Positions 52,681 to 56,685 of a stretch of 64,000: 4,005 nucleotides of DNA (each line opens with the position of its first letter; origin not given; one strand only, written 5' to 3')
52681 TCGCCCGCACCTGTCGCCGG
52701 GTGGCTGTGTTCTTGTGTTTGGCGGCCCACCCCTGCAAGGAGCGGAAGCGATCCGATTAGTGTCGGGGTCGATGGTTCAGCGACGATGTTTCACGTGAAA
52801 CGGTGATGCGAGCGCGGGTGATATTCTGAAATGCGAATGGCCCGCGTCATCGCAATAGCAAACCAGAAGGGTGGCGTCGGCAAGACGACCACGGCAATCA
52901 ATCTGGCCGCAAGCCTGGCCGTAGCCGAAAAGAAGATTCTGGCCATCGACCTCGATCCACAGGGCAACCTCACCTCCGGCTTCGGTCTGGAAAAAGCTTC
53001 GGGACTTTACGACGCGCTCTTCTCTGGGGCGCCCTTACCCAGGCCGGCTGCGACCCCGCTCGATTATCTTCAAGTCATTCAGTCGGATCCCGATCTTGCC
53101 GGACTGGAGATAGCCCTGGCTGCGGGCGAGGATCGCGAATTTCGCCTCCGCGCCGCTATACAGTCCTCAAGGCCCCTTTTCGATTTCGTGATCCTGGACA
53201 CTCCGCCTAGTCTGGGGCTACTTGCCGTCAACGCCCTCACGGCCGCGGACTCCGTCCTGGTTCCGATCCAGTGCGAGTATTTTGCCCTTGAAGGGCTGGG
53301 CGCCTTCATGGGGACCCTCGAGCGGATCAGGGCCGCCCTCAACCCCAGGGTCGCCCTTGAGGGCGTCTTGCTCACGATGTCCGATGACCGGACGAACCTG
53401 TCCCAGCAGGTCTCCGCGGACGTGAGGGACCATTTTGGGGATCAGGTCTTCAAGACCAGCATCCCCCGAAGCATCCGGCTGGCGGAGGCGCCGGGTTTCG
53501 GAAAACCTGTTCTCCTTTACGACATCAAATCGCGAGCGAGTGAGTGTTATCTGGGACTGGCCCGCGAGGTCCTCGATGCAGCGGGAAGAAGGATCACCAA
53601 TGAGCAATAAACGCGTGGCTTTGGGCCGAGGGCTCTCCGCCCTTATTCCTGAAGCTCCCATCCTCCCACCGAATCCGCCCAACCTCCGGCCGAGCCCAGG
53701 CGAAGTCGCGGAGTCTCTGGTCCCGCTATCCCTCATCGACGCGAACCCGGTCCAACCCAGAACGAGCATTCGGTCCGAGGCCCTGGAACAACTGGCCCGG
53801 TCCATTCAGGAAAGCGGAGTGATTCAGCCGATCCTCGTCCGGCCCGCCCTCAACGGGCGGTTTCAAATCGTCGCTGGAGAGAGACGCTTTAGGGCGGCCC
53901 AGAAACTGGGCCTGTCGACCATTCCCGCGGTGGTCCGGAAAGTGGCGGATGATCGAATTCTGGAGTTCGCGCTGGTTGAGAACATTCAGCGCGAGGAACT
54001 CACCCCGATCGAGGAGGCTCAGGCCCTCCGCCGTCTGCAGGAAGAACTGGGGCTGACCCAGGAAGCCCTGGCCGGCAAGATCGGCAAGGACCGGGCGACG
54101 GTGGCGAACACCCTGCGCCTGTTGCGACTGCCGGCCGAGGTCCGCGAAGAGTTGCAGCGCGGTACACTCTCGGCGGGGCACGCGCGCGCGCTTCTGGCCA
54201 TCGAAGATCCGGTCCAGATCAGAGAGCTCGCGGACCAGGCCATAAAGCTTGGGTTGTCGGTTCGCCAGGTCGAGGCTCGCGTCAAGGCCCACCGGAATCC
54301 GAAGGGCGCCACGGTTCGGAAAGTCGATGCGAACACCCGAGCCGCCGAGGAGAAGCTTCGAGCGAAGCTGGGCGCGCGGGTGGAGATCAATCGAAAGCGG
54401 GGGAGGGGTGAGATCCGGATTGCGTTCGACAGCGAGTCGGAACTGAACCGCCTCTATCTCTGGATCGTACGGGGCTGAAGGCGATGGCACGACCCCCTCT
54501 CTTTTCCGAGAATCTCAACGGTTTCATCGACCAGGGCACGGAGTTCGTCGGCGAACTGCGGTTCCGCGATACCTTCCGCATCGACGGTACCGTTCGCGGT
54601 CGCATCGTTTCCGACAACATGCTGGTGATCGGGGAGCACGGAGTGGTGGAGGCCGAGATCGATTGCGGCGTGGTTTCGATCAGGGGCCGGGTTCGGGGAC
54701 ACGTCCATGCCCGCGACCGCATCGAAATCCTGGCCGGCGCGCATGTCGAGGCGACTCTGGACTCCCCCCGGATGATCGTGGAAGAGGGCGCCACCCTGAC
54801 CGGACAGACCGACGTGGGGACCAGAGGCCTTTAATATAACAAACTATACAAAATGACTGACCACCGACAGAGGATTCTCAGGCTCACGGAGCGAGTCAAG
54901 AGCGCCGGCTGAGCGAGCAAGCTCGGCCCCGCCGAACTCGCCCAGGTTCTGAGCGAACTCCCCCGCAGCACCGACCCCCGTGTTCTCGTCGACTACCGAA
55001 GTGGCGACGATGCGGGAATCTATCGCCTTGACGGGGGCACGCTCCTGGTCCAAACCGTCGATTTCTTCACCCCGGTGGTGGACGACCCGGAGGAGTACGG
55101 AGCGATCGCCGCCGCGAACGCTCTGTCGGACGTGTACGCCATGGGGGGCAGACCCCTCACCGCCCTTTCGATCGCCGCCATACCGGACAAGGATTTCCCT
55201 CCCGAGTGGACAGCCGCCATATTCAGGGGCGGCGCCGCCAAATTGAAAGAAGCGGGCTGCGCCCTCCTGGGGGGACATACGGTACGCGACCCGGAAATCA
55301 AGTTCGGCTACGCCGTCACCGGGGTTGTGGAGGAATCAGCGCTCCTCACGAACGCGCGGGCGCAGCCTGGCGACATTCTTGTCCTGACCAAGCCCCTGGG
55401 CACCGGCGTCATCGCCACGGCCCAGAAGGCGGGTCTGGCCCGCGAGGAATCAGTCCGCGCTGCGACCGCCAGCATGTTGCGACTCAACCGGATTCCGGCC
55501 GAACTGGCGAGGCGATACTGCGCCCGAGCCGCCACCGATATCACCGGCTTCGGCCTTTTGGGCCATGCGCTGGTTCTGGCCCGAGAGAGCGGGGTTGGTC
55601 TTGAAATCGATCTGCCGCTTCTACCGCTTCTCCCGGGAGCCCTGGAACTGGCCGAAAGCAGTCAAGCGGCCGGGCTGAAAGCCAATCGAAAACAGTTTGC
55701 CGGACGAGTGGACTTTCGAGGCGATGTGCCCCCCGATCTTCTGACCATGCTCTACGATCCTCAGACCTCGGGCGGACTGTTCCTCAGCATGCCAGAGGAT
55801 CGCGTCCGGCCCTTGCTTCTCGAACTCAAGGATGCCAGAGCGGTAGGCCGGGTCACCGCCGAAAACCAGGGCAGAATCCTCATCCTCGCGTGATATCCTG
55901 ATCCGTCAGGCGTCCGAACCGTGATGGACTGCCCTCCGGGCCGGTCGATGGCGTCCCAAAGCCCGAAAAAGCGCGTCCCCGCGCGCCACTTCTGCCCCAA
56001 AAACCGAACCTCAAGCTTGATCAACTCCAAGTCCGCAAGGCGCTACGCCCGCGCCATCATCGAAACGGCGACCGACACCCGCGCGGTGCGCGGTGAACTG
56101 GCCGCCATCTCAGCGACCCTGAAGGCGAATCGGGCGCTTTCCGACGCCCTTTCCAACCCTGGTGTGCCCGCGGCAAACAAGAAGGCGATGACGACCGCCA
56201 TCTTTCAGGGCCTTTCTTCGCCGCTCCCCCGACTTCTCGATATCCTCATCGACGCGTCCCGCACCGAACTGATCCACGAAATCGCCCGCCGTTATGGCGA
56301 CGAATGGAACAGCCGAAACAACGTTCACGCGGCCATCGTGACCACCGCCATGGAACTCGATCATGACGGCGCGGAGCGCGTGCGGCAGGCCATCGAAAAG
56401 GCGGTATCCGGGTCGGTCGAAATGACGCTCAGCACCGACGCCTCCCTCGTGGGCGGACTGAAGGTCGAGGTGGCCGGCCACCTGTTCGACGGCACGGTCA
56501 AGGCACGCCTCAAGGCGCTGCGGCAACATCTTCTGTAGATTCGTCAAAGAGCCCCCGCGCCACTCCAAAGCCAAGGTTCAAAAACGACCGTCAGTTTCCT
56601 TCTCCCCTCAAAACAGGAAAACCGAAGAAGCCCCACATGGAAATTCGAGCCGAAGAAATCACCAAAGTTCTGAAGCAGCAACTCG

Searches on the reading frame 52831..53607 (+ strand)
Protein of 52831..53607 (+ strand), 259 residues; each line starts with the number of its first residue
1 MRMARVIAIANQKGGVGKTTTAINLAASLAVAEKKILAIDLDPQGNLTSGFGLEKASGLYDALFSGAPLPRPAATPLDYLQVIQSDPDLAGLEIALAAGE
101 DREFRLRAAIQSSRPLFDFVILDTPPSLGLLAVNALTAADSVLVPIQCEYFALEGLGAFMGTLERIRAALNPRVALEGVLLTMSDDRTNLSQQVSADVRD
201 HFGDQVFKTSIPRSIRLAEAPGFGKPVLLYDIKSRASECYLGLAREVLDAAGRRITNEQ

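Call 29: search_protein_families(library=pfam, proteins=[window:52831-53607:+], max_evalue=0.00001)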
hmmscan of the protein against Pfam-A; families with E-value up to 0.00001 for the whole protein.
window:52831-53607:+ (259 aa): 7 families
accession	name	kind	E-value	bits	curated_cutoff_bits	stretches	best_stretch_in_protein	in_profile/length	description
PF13614.12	AAA_31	-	5.6e-54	183.2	27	1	5-174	2-175/177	AAA domain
PF01656.29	CbiA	-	5.8e-27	94.6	25.4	1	7-227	1-125/125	CobQ/CobB/MinD/ParA nucleotide binding domain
PF09140.17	MipZ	-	1.9e-12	47.5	20.7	1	5-154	1-137/262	ATPase MipZ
PF10609.15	ParA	-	4.7e-09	36.5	27.1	1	4-45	3-44/246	NUBPL iron-transfer P-loop NTPase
PF02374.21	ArsA_ATPase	-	1.3e-07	31.6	24.3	1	12-53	8-49/305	Anion-transporting ATPase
PF06564.18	CBP_BcsQ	-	1.1e-06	28.8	21.3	1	6-149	3-148/234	Cellulose biosynthesis protein BcsQ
PF00142.24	Fer4_NifH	-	2.2e-06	27.8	25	0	12-48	7-43/271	4Fe-4S iron sulfur cluster binding proteins, NifH/frxC family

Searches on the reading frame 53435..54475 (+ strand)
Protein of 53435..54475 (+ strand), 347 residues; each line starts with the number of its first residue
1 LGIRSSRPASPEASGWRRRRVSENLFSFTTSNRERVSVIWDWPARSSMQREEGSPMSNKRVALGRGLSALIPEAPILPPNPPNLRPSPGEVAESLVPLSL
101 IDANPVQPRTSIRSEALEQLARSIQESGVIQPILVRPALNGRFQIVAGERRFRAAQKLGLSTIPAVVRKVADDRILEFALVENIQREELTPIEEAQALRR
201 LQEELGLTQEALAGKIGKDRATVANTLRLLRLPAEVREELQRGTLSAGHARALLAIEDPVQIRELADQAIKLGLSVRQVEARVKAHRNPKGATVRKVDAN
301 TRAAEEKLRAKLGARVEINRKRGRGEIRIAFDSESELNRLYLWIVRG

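Call 29: search_protein_families(library=pfam, proteins=[window:53435-54475:+], max_evalue=0.00001)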
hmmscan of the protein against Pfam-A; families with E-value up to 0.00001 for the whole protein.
window:53435-54475:+ (347 aa): 3 families
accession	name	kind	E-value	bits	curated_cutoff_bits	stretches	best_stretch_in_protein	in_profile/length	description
PF17762.8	HTH_ParB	-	2.6e-34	117.8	22.6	1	187-286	1-100/102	ParB HTH domain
PF02195.25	ParB_N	-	1.4e-33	115.2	26.3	1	96-185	6-95/95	ParB N-terminal domain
PF23552.2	ParB_C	-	1.5e-08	34.4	23.8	1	298-340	2-45/50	ParB dimerisation domain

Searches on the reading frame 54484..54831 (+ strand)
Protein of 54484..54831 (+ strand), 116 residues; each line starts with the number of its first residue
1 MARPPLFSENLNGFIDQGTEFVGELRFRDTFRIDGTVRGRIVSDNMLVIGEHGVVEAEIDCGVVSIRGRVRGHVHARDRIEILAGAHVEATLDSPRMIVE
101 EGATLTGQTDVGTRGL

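Call 29: search_protein_families(library=pfam, proteins=[window:54484-54831:+], max_evalue=0.00001)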
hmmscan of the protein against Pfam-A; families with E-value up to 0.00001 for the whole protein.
window:54484-54831:+ (116 aa): 1 family
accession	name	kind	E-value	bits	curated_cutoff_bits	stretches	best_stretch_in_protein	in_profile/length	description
PF04519.19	Bactofilin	-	2.9e-26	92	27.9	1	14-109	2-97/98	Polymer-forming cytoskeletal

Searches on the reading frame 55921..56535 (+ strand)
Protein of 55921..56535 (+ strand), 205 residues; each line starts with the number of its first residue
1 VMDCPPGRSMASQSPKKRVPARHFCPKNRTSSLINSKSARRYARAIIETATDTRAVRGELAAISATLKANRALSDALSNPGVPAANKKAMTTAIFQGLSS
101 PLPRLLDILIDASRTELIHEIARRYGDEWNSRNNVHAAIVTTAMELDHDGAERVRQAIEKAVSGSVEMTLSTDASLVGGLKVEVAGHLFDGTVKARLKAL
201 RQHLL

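Call 29: search_protein_families(library=pfam, proteins=[window:55921-56535:+], max_evalue=0.00001)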
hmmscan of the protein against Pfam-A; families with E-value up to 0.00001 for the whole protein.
window:55921-56535:+ (205 aa): 1 family
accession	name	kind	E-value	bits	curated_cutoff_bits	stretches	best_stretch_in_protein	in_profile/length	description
PF00213.23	OSCP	-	6.4e-36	124.5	22.3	1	39-204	2-172/172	ATP synthase delta (OSCP) subunit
